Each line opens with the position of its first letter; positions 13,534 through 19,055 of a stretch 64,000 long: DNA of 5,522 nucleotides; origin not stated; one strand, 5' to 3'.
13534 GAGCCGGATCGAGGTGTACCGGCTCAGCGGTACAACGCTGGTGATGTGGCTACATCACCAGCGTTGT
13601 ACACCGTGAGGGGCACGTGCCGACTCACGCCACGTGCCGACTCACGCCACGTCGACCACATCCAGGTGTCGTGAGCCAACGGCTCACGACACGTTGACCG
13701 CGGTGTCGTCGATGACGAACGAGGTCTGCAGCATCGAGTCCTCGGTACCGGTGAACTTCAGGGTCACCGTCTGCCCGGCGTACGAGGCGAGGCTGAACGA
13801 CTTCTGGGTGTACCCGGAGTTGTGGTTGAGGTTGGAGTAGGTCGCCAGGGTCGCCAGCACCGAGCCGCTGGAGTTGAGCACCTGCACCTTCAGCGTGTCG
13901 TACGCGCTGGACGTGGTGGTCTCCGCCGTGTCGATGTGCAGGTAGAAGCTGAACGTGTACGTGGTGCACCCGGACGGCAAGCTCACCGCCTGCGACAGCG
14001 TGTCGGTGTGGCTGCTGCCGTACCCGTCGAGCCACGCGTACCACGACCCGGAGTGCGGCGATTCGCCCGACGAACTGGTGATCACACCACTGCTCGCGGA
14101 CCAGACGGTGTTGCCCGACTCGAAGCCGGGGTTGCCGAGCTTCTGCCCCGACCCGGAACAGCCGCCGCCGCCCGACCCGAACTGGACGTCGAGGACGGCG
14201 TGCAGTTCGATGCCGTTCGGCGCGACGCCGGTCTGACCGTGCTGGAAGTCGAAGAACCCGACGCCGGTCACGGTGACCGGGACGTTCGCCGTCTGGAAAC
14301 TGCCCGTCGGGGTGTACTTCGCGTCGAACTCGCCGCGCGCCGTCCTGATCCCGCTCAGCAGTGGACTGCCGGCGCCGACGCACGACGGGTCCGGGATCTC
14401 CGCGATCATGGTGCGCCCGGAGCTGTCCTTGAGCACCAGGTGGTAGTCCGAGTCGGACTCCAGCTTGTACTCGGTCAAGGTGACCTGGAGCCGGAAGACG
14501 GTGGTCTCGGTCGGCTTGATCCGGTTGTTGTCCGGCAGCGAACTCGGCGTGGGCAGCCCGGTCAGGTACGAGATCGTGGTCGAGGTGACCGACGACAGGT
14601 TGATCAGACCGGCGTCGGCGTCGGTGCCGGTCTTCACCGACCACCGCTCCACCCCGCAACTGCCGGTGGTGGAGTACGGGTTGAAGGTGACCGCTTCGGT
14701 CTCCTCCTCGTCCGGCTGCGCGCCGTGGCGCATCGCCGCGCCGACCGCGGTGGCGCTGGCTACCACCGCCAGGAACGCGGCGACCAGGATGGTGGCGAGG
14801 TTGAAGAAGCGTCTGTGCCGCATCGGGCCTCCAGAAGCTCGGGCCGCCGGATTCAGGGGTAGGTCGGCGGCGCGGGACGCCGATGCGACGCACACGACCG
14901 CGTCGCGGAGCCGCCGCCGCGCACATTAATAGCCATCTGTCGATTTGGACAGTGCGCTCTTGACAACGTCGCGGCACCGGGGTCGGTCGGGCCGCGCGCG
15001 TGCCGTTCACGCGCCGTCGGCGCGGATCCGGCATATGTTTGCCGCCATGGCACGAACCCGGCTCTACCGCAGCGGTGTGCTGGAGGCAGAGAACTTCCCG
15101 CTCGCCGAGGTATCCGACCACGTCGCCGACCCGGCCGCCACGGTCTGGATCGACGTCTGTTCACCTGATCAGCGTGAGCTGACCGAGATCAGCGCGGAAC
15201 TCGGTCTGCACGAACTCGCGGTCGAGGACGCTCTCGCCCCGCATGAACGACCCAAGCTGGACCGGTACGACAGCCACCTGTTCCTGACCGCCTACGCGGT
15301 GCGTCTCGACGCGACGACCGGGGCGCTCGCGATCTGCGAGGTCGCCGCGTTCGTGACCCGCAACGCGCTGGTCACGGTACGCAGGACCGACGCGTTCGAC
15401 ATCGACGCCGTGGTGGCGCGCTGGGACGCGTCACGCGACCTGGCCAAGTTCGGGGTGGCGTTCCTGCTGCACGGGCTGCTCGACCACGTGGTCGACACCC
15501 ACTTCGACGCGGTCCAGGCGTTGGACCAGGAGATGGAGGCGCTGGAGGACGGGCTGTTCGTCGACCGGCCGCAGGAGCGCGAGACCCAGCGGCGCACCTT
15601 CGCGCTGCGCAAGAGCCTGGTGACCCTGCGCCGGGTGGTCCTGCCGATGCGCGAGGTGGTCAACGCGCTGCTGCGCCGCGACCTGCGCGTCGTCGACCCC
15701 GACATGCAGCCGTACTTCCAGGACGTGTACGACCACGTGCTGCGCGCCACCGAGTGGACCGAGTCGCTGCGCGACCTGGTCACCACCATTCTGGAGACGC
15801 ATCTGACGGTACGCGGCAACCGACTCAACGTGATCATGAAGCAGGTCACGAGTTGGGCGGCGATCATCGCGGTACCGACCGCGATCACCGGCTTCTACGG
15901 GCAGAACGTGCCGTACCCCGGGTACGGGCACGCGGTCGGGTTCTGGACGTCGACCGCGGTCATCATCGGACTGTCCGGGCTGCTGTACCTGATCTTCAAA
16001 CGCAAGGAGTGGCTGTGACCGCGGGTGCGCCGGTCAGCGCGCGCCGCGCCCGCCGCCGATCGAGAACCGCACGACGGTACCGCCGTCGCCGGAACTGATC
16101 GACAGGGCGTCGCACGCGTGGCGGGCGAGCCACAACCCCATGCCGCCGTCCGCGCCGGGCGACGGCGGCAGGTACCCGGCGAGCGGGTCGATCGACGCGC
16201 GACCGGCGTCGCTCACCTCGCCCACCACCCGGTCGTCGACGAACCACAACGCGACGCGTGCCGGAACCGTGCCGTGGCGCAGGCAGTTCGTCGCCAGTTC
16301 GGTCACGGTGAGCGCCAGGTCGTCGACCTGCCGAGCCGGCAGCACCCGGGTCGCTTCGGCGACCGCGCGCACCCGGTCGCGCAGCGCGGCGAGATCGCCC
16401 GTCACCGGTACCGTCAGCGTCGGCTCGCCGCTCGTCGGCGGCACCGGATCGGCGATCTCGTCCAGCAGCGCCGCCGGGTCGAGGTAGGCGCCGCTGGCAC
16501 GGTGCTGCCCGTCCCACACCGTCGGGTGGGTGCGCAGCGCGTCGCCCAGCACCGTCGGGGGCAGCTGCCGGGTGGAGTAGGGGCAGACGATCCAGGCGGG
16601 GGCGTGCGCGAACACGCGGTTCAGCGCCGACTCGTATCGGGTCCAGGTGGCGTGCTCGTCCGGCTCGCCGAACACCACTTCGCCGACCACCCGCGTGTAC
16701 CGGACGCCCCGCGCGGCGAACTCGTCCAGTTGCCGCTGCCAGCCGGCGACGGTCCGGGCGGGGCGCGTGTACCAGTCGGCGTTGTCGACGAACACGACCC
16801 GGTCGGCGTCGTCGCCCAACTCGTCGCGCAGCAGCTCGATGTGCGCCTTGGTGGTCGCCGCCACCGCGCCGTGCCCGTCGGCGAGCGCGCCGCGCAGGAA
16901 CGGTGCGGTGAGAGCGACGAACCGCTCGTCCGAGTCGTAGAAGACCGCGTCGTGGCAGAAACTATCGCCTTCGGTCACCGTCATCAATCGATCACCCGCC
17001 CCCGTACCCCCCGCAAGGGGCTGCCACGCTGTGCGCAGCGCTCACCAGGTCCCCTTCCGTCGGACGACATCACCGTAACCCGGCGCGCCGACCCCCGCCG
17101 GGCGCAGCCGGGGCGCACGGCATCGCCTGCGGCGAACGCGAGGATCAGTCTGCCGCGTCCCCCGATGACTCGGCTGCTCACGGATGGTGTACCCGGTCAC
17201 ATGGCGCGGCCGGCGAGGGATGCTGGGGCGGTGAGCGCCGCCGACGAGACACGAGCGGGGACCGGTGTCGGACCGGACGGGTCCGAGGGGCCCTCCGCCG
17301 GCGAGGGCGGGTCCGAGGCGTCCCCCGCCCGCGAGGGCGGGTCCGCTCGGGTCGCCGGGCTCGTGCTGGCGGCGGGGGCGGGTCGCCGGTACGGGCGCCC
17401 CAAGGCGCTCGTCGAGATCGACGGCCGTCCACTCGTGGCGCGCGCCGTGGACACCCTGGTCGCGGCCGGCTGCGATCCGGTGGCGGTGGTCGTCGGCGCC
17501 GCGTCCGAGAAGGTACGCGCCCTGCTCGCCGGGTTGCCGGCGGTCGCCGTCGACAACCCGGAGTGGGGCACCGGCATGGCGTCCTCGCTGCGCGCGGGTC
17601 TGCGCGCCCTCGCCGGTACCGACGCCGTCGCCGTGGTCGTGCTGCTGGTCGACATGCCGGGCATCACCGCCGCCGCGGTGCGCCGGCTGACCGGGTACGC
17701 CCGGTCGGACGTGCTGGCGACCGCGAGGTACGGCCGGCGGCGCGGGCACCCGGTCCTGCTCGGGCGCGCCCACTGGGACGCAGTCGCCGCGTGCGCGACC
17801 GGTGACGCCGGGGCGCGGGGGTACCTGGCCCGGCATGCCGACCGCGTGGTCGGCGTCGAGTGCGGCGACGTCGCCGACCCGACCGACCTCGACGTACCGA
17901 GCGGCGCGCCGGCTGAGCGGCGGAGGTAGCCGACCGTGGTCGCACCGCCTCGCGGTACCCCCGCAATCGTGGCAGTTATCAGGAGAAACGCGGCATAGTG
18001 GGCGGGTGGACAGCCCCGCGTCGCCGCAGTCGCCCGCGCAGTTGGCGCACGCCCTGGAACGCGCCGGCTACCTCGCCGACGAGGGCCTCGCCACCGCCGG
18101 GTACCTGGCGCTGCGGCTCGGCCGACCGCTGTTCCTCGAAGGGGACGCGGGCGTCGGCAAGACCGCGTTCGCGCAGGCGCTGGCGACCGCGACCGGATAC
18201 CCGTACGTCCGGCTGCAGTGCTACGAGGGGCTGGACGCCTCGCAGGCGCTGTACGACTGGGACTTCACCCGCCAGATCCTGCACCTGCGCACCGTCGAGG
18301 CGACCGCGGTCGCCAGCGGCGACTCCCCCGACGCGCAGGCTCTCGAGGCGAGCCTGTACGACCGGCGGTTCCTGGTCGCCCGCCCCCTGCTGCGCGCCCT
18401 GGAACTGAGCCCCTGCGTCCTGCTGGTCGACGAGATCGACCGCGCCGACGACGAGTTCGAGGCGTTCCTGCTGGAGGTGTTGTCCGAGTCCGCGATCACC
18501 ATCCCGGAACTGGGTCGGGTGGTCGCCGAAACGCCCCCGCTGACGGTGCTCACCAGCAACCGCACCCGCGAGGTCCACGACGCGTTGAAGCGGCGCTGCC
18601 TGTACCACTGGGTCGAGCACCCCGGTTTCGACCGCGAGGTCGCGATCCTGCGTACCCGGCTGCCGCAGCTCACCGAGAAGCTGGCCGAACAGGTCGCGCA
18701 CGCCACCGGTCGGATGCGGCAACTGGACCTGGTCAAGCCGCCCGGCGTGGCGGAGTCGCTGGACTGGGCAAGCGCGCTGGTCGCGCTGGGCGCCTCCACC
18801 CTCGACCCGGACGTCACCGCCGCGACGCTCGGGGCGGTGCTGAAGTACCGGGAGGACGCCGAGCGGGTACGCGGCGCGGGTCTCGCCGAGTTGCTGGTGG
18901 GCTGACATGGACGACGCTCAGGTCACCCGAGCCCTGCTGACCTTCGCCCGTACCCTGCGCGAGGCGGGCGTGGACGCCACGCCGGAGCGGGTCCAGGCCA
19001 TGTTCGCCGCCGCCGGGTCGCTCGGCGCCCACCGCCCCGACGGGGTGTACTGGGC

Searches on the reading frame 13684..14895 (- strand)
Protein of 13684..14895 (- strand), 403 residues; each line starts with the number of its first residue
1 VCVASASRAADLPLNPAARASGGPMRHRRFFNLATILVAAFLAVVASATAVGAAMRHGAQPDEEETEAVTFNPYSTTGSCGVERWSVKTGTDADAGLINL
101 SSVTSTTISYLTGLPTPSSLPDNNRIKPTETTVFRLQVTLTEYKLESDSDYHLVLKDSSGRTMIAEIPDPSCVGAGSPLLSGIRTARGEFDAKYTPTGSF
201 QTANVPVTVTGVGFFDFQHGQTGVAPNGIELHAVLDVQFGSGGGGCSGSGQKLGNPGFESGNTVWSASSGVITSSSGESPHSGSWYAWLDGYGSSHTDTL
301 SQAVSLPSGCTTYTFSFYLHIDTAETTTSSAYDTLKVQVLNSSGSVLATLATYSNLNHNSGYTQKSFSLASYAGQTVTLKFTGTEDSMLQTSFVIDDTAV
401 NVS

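Call 30: search_protein_families(library=pfam, proteins=[window:13684-14895:-], max_evalue=0.001)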
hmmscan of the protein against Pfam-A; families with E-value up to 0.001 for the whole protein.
window:13684-14895:- (403 aa): 1 family
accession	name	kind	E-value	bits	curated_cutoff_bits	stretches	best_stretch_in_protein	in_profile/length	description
PF20773.4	InhA-like_MAM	-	1.3e-06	28.5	26.9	1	279-402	33-164/191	Immune inhibitor A-like, MAM domain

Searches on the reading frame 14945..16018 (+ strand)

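Call 72: search_protein_families(library=pfam, proteins=[window:14945-16018:+], max_evalue=0.001)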
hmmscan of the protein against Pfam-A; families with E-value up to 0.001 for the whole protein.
window:14945-16018:+ (357 aa): 1 family
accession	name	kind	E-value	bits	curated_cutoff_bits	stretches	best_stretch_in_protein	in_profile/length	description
PF01544.23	CorA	-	1e-66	225.7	27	1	65-353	3-292/292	CorA-like Mg2+ transporter protein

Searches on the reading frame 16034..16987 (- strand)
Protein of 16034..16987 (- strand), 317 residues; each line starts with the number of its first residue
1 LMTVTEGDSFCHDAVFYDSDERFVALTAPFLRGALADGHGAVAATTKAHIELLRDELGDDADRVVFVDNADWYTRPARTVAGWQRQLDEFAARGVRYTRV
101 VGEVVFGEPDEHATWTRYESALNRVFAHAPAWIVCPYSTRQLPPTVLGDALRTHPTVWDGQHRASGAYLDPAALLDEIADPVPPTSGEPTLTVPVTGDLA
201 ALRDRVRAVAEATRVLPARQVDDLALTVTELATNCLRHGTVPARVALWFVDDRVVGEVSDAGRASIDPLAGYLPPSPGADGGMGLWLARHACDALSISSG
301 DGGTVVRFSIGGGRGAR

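Call 72: search_protein_families(library=pfam, proteins=[window:16034-16987:-], max_evalue=0.001)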
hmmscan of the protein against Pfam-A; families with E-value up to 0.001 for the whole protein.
window:16034-16987:- (317 aa): 2 families
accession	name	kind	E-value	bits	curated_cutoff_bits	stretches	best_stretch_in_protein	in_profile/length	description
PF14417.12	MEDS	-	4.7e-30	105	29.8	1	12-155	2-161/161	MEDS: MEthanogen/methylotroph, DcmR Sensory domain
PF13581.12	HATPase_c_2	-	1.9e-15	57.4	27.4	1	198-309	7-126/127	Histidine kinase-like ATPase domain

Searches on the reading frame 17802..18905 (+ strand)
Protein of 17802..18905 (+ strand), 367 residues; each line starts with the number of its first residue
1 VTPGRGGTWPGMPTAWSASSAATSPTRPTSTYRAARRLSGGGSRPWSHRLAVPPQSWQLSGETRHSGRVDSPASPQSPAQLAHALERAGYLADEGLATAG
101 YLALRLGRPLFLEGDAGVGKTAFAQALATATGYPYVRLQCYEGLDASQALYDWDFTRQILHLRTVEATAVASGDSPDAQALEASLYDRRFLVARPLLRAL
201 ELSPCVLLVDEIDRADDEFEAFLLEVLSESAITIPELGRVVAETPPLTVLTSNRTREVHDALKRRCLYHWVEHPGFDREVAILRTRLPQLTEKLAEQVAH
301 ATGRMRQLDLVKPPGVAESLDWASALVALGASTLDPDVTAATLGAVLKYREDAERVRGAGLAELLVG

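Call 72: search_protein_families(library=pfam, proteins=[window:17802-18905:+], max_evalue=0.001)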
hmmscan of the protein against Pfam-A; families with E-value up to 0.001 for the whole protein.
window:17802-18905:+ (367 aa): 7 families
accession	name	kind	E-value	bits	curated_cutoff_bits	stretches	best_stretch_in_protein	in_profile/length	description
PF07728.20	AAA_5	-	2.7e-13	50.5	22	1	109-266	1-139/139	AAA domain (dynein-related subfamily)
PF13191.12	AAA_16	-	2e-08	35.4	32.6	1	107-228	22-157/167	AAA ATPase domain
PF00004.35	AAA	-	2.5e-08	34.9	21.2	1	111-266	2-123/131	ATPase family associated with various cellular activities (AAA)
PF07726.17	AAA_3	-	3e-06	27.6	27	0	206-243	65-102/131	ATPase family associated with various cellular activities (AAA)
PF05729.18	NACHT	-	0.00011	22.5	26.7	0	108-131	1-24/167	NACHT domain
PF07724.20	AAA_2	-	0.0004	20.9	27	0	203-259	75-130/166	AAA domain (Cdc48 subfamily)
PF13401.12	AAA_22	-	0.00048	20.9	27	0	109-227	7-108/130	AAA domain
